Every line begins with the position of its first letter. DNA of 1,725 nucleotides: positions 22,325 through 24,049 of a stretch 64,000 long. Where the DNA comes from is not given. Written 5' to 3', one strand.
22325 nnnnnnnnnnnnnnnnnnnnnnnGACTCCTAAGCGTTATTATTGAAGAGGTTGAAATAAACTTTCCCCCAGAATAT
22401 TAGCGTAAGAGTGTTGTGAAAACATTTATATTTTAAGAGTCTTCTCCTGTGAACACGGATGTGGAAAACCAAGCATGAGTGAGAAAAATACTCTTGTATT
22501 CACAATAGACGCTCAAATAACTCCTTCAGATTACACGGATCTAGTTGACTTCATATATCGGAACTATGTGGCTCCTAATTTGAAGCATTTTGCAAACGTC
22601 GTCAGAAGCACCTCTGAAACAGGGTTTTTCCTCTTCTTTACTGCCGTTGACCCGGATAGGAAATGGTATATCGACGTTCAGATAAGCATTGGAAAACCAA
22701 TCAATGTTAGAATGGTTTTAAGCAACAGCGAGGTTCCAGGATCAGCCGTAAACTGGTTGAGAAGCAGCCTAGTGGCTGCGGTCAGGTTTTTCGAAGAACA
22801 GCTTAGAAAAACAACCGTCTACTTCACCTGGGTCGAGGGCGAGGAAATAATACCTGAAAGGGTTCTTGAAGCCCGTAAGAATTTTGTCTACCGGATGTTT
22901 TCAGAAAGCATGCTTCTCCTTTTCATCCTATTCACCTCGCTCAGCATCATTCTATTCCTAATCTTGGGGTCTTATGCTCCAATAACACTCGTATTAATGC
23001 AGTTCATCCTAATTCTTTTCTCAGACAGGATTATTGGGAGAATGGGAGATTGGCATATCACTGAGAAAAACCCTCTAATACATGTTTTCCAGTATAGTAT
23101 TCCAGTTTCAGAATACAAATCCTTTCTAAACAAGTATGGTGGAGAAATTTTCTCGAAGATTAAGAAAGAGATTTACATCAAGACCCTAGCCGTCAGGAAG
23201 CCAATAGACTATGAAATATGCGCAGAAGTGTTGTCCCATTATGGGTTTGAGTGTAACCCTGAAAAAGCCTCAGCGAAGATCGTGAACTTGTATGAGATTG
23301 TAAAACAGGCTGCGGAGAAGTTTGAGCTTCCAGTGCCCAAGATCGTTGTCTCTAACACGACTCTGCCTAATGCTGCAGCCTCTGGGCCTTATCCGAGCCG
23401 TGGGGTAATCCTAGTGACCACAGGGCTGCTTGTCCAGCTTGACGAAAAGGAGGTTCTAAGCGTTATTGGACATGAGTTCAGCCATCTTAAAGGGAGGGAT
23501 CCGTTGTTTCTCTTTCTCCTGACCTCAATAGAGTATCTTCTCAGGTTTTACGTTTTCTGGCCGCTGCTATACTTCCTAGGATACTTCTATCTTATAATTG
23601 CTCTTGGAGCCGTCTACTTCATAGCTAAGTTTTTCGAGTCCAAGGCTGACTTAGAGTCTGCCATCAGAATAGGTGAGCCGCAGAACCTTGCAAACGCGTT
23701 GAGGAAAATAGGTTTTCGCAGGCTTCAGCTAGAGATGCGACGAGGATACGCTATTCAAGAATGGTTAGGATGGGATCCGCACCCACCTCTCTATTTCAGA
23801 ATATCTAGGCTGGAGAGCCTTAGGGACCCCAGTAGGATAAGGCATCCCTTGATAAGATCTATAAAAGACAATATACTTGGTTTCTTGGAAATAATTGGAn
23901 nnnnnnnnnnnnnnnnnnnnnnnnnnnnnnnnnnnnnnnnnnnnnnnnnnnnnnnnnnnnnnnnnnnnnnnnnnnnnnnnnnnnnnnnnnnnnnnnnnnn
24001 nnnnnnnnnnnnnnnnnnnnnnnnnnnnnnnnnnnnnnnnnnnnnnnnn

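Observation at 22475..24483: Translationally coupled pair: HtpX-like M48 metalloprotease with a novel N-terminal domain, plus a membrane-anchored C39-like cysteine peptidase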

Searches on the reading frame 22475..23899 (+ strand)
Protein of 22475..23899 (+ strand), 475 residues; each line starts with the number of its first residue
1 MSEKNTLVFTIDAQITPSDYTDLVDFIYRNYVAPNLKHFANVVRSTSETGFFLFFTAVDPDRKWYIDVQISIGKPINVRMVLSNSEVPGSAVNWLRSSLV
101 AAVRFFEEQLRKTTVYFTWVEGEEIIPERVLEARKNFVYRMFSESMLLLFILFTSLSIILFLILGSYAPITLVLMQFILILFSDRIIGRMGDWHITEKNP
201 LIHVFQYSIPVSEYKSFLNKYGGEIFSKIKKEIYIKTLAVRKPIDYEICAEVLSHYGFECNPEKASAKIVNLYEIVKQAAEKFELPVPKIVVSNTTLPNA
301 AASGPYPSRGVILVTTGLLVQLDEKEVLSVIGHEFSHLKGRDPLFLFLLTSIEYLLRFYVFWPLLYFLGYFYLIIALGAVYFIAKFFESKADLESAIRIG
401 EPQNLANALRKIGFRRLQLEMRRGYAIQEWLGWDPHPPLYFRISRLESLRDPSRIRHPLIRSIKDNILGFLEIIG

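Call 3: search_protein_families(library=pfam, proteins=[window:22475-23899:+], max_evalue=1)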
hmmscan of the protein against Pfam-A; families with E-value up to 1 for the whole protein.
window:22475-23899:+ (475 aa): 2 families
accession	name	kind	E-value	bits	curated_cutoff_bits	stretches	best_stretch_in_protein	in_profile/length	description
PF01435.24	Peptidase_M48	-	8.6e-17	62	20.3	1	271-448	6-184/186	Peptidase family M48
PF05569.17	Peptidase_M56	-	0.0019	17.8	31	1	271-367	139-230/296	BlaR1 peptidase M56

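Call 4: search_protein_families(library=ncbifam, proteins=[window:22475-23899:+], max_evalue=1)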
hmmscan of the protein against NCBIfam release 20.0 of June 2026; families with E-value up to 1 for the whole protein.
window:22475-23899:+ (475 aa): 9 families
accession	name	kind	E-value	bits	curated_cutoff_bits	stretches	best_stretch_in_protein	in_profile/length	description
NF002669.0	PRK02391.1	equivalog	2.1e-20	73.1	341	1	271-412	78-239/298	zinc metalloprotease HtpX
NF002826.0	PRK03001.1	equivalog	4.7e-18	65.3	369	1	266-344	64-142/285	zinc metalloprotease HtpX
NF002363.0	PRK01345.1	equivalog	7.4e-18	64.7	422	1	268-350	65-147/318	zinc metalloprotease HtpX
NF002839.0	PRK03072.1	equivalog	9e-18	64.4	412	1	270-344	72-146/291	zinc metalloprotease HtpX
NF003425.0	PRK04897.1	equivalog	3.8e-16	59.2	355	1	266-342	76-152/298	zinc metalloprotease HtpX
NF002322.0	PRK01265.1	equivalog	1.2e-13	51.2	275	1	268-366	81-178/325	zinc metalloprotease HtpX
NF003965.0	PRK05457.1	equivalog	2.4e-12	46.8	245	1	268-350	75-157/285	protease HtpX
NF002775.0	PRK02870.1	equivalog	6.3e-10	38.8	285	1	266-342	111-188/338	zinc metalloprotease HtpX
NF052399.1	M48_lipo_LoiP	exception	0.21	11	365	1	309-338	104-133/247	metalloprotease LoiP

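Call 11: find_homologous_proteins(query=window:22475-23899:+)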
Query window:22475-23899:+ (475 aa): 1411 proteins with E <= 0.001 among 8000 candidates; the best 120 are listed.
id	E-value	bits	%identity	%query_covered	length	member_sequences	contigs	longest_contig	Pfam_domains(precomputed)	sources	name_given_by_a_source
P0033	1.2e-289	979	91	100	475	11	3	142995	PF01435.25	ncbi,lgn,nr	ncbi:MAG: M48 family metalloprotease [Thermoproteota archaeon]|nr:M48 family metalloprotease [Candid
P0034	2.7e-288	974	92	100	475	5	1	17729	PF01435.25,PF05569.18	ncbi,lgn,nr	ncbi:MAG: M48 family metalloprotease [Candidatus Brockarchaeota archaeon]|nr:M48 family metalloprote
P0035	2.5e-282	955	90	100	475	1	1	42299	PF01435.25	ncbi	ncbi:MAG: M56 family metallopeptidase [Thermoproteota archaeon]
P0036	7.6e-277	936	88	100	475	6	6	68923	PF01435.25,PF05569.18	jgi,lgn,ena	jgi:heat shock protein HtpX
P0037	9.7e-277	936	87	100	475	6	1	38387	PF01435.25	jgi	jgi:heat shock protein HtpX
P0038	1.9e-269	912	84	100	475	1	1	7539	PF01435.25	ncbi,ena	-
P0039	3.0e-269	911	84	100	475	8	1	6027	PF01435.25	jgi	-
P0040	2.5e-234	796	72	100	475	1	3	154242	PF01435.25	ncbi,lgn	ncbi:MAG: M48 family metalloprotease [Thermoproteota archaeon]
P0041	3.4e-233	793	72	100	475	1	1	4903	PF01435.25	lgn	-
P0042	2.6e-228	776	70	100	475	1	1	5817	PF01435.25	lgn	-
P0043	5.6e-226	769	70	100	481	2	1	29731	PF01435.25,PF05569.18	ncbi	ncbi:MAG: M48 family metalloprotease [Thermoproteota archaeon]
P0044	1.0e-218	745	67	100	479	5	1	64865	PF01435.25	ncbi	ncbi:MAG: M48 family metallopeptidase [Thermoproteota archaeon]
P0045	8.0e-194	663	61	99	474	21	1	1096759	PF01435.25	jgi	-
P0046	4.0e-190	651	59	99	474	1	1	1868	PF01435.25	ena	-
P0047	6.6e-189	647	60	99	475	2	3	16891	PF01435.25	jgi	-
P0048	8.3e-189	646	59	99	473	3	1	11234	PF01435.25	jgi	-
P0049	9.3e-188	643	58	100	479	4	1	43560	PF01435.25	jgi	-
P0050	3.5e-187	641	58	100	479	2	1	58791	PF01435.25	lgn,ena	-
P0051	9.0e-187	639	59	97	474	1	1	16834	PF01435.25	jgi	-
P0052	1.0e-186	639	59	98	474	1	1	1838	PF01435.25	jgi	-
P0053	1.1e-185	636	58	100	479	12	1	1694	PF01435.25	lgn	-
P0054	1.0e-184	633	57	99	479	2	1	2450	PF01435.25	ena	-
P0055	1.6e-184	632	57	100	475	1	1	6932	PF01435.25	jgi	-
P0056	4.8e-184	630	57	100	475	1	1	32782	PF01435.25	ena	-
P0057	5.9e-184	630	57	100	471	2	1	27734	PF01435.25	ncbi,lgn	-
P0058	1.1e-183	629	57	99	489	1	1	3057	PF01435.25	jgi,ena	-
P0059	1.4e-183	629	57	100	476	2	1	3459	PF01435.25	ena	-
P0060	1.5e-183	629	58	99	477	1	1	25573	PF01435.25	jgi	jgi:heat shock protein HtpX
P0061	3.8e-183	628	58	99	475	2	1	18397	PF01435.25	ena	-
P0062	6.4e-183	627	57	100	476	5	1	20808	PF01435.25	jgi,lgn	-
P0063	7.1e-183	627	57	100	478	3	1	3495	PF01435.25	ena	-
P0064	1.2e-182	626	57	99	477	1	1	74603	PF01435.25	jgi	-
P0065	3.0e-182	625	57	100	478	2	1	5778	PF01435.25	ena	-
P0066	5.3e-182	624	57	99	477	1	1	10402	PF01435.25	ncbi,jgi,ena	-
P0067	1.5e-181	622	56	100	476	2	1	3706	PF01435.25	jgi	-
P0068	2.9e-181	621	57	99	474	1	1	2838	PF01435.25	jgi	-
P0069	5.5e-181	620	56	99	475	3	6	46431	PF01435.25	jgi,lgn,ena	jgi:heat shock protein HtpX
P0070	1.2e-180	619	57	99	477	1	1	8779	PF01435.25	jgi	-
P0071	1.2e-180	619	57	99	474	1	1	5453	PF01435.25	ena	-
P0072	4.0e-180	618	56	99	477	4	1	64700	PF01435.25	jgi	-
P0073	4.5e-180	617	55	100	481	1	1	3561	PF01435.25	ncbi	-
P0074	1.3e-179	616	57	97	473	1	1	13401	PF01435.25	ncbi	ncbi:MAG: M48 family metallopeptidase [Thermoproteota archaeon]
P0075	1.9e-179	615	56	99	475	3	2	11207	PF01435.25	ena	-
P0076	4.3e-179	614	57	98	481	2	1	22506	PF01435.25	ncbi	-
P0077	5.4e-179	614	56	100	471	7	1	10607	PF01435.25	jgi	-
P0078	5.6e-179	614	55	100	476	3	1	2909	PF01435.25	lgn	-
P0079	8.7e-179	613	56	100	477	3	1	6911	PF01435.25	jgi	-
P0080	8.8e-179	613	55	99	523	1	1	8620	PF01435.25,PF13240.12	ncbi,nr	ncbi:MAG: M48 family metalloprotease [Candidatus Bathyarchaeota archaeon]|nr:M48 family metalloprote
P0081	2.6e-178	612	55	100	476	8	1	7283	PF01435.25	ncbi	-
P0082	2.8e-178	611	57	100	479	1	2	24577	PF01435.25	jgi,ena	-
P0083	3.6e-178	611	55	99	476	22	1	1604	PF01435.25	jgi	-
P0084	4.8e-178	611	56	99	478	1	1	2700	PF01435.25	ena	-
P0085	5.5e-178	611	56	99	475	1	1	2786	PF01435.25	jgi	-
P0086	2.8e-177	608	57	100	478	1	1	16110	PF01435.25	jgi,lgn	jgi:heat shock protein HtpX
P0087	4.7e-177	607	54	100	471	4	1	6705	PF01435.25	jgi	-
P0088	4.8e-177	607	55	99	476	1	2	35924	PF01435.25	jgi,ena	-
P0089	1.1e-176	606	55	99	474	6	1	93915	PF01435.25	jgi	-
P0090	1.2e-176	606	55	99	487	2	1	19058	PF01435.25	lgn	-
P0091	1.5e-176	606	56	98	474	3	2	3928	PF01435.25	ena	-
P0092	1.5e-176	606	56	100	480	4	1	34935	PF01435.25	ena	-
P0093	1.6e-176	606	54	100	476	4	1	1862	PF01435.25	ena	-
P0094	1.9e-176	605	56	99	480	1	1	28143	PF01435.25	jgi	-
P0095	3.7e-176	604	57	99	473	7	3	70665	PF01435.25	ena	-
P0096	5.1e-176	604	56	99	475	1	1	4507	PF01435.25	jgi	jgi:heat shock protein HtpX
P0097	1.3e-175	603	56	97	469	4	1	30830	PF01435.25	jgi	-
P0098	3.9e-175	601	55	99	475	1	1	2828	PF01435.25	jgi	-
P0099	5.5e-175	601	56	99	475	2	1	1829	PF01435.25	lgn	-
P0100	7.2e-175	600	56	99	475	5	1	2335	PF01435.25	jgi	-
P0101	8.7e-175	600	57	99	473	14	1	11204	PF01435.25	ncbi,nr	ncbi:M48 family metalloprotease [Candidatus Bathyarchaeota archaeon]|nr:M48 family metalloprotease [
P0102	1.2e-174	599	55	99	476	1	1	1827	PF01435.25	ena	-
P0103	5.2e-174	597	56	98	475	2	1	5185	PF01435.25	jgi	-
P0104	9.5e-174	597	56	97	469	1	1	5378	PF01435.25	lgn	-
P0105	1.1e-173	596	55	100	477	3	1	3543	PF01435.25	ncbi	-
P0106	3.7e-173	595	55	99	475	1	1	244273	PF01435.25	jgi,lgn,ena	-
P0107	8.5e-173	593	53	100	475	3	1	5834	PF01435.25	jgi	jgi:heat shock protein HtpX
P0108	2.4e-172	592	56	99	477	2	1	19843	PF01435.25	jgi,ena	-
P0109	2.9e-172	592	56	99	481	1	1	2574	PF01435.25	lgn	-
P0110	4.1e-172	591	55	100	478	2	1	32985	PF01435.25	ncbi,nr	ncbi:MAG: heat shock protein HtpX [Candidatus Bathyarchaeota archaeon BA1]|nr:MAG: heat shock protei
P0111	7.1e-172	590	55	99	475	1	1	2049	PF01435.25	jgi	-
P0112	1.1e-171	590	55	98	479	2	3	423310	PF01435.25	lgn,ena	-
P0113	1.6e-171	589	56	99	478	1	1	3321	PF01435.25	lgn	-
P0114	5.4e-171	587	55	100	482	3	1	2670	PF01435.25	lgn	-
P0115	6.7e-171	587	56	97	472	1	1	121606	PF01435.25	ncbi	ncbi:MAG: M48 family metallopeptidase [Nitrososphaeria archaeon]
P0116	8.9e-171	587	55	100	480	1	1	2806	PF01435.25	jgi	-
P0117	9.6e-171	587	54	100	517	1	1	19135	PF01435.25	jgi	jgi:heat shock protein HtpX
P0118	1.1e-170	586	54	99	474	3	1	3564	PF01435.25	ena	-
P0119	3.1e-170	585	54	99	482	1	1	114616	PF01435.25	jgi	jgi:heat shock protein HtpX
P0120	1.7e-169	583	54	98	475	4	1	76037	PF01435.25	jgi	jgi:heat shock protein HtpX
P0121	6.4e-169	581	55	99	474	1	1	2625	PF01435.25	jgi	jgi:heat shock protein HtpX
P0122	1.2e-168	580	54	99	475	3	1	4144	PF01435.25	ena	-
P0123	4.4e-167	575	54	99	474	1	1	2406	PF01435.25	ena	-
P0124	6.3e-167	574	55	100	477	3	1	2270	PF01435.25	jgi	-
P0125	8.3e-167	574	53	99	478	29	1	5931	PF01435.25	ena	-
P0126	8.6e-167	574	54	98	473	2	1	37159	PF01435.25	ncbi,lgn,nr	ncbi:MAG: M56 family metallopeptidase [Euryarchaeota archaeon]|nr:M56 family metallopeptidase [Eurya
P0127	2.6e-166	572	54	98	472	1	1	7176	PF01435.25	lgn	-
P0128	5.6e-166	571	53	100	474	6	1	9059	PF01435.25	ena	-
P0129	5.1e-165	568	54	100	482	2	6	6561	PF01435.25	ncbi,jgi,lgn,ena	-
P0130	5.9e-165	568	53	99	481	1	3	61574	PF01435.25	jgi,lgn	jgi:heat shock protein HtpX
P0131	4.7e-164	565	53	100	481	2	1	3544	PF01435.25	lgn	-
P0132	6.1e-164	564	53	100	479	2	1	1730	PF01435.25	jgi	-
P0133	7.9e-164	564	52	99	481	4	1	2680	PF01435.25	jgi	jgi:heat shock protein HtpX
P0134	1.0e-163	563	53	99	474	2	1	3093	PF01435.25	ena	-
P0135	2.4e-163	562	52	99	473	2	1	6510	PF01435.25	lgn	-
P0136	2.6e-163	562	53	100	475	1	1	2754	PF01435.25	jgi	-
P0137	3.6e-163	562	54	99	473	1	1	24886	PF01435.25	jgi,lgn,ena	-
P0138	1.2e-162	560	54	98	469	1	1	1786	PF01435.25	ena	-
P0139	1.7e-162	559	52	98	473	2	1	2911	PF01435.25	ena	-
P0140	1.8e-162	559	52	98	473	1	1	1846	PF01435.25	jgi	-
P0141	2.1e-162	559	53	100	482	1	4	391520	PF01435.25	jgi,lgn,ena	-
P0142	2.5e-162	559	52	98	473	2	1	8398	PF01435.25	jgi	-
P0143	2.7e-162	559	51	99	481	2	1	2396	PF01435.25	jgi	jgi:heat shock protein HtpX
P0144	3.2e-162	559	52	98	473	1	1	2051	PF01435.25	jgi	-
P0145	3.2e-161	555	53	100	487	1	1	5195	PF01435.25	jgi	-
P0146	4.6e-161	555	50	99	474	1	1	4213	PF01435.25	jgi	-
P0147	5.3e-161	555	52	98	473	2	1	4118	PF01435.25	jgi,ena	-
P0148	9.5e-161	554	52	99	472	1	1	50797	PF01435.25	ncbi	-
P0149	1.1e-160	553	53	99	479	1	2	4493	PF01435.25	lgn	-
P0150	1.5e-160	553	52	99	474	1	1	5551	PF01435.25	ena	-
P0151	1.6e-160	553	52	98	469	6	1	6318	PF01435.25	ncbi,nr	ncbi:MAG: M48 family metalloprotease [archaeon]|nr:M48 family metalloprotease [archaeon]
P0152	2.9e-160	552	52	100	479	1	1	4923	PF01435.25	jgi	-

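Call 16: find_encoding_contigs(protein=P0040, flank=5000, max_places=2)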
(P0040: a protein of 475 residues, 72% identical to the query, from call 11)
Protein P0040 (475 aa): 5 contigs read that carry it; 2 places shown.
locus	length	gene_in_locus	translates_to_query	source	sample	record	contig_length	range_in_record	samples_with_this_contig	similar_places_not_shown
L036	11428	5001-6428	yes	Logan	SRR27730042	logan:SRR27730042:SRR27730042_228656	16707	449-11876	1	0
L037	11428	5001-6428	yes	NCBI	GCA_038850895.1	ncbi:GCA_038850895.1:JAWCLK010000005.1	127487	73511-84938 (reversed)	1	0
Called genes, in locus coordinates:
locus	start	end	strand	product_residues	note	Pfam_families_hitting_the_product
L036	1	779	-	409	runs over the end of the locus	?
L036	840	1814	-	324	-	PF01259:SAICAR_synt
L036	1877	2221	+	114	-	PF01906:YbjQ_1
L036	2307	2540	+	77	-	PF01037:AsnC_trans_reg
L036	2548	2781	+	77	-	PF01037:AsnC_trans_reg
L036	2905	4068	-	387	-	PF00586:AIRS, PF02769:AIRS_C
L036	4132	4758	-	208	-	PF00483:NTP_transferase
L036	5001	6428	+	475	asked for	PF01435:Peptidase_M48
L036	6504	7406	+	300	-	PF01937:ARMT1-like_dom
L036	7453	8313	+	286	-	PF01261:AP_endonuc_2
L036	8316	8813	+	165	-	PF26292:PUA_elF2D, PF01472:PUA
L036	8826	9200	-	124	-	PF04126:Cyclophil_like, PF18050:Cyclophil_like2 (weak)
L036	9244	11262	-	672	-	PF03030:H_PPase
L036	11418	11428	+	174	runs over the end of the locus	PF04463:2-thiour_desulf (weak), PF27735:2-thiour_desulf_put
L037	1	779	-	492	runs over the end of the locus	PF13522:GATase_6, PF13537:GATase_7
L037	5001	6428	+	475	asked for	PF01435:Peptidase_M48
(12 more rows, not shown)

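Call 17: find_encoding_contigs(protein=P0044, flank=5000, max_places=2)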
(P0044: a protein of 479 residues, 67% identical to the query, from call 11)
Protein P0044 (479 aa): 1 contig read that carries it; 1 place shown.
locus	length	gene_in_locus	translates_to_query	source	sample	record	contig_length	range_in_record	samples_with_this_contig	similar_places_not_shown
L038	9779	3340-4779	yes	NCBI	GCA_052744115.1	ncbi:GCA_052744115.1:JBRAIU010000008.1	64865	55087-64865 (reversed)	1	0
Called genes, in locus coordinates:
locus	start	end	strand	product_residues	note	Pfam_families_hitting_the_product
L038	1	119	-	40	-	PF01259:SAICAR_synt (weak)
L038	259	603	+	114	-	PF23025:YbjQ_2 (faint), PF01906:YbjQ_1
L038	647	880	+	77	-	PF01037:AsnC_trans_reg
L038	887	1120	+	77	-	PF01037:AsnC_trans_reg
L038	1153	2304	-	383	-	PF00586:AIRS, PF02769:AIRS_C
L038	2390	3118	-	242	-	PF00483:NTP_transferase, PF12804:NTP_transf_3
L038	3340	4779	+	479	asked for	PF01435:Peptidase_M48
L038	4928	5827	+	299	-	PF01937:ARMT1-like_dom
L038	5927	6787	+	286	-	PF01261:AP_endonuc_2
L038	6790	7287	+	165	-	PF26292:PUA_elF2D, PF01472:PUA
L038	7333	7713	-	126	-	PF04126:Cyclophil_like, PF18050:Cyclophil_like2 (weak)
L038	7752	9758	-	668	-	PF03030:H_PPase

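Call 18: find_encoding_contigs(protein=P0045, flank=5000, max_places=2)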
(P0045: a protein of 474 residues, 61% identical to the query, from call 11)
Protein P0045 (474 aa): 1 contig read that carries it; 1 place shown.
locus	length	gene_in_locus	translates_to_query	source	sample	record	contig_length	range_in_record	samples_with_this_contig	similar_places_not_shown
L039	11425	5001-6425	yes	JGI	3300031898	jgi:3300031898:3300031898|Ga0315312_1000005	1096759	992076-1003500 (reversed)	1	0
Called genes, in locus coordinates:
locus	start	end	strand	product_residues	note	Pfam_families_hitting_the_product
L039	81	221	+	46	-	-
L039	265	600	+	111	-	-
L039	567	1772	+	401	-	PF22025:ThiI_fer, PF02926:THUMP, PF02568:ThiI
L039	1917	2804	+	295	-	PF09202:Rio2_N, PF03109:ABC1 (faint), PF01163:RIO1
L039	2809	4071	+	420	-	PF04312:DUF460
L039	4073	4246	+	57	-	-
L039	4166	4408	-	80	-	PF01423:LSM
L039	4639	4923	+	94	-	PF02319:WHD_E2F_TDP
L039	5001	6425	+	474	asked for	PF01435:Peptidase_M48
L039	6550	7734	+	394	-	PF07690:MFS_1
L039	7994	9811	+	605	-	PF09826:Beta_propel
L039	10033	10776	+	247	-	-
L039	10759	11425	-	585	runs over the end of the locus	-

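Call 33: predict_structure(alignment_id=A3)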
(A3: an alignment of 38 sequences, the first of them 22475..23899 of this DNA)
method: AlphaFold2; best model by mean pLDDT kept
length: 475 residues; sequences in the alignment: 38
mean_pLDDT: 81.9   pTM: 0.80
mean pLDDT of the five models: 81.9, 81.9, 81.4, 80.6, 79.7
residues with pLDDT >= 90: 121; 70-90: 289; 50-70: 58; < 50: 7
segments of 3 or more residues with pLDDT < 50: 1-3, 132-135
pLDDT, mean of each block of 10 residues (from residue 1): 69 80 88 86 80 90 90 89 85 87 85 81 71 55 58 70 77 78 81 90 85 81 76 68 72 83 81 97 94 87 80 91 94 90 60 69 74 78 88 94 92 84 84 85 91 89 93 85
secondary structure, 60 per line:
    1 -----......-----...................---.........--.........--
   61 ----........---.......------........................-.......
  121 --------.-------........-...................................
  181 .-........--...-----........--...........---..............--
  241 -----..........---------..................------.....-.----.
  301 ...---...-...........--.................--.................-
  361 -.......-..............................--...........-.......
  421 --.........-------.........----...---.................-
elements in order: E6-11 H17-35 E39-47 E50-58 E65-72 E76-82 H89-112 E114-120 H137-144 H146-181 H183-190 E193-195 E201-208 H211-221 H225-238 H246-255 E265-271 H272-282 E289-293 E300-303 E311-315 H316-321 H324-340 H343-359 H362-368 H370-399 H402-412 H414-420 H423-431 H439-447 H458-474
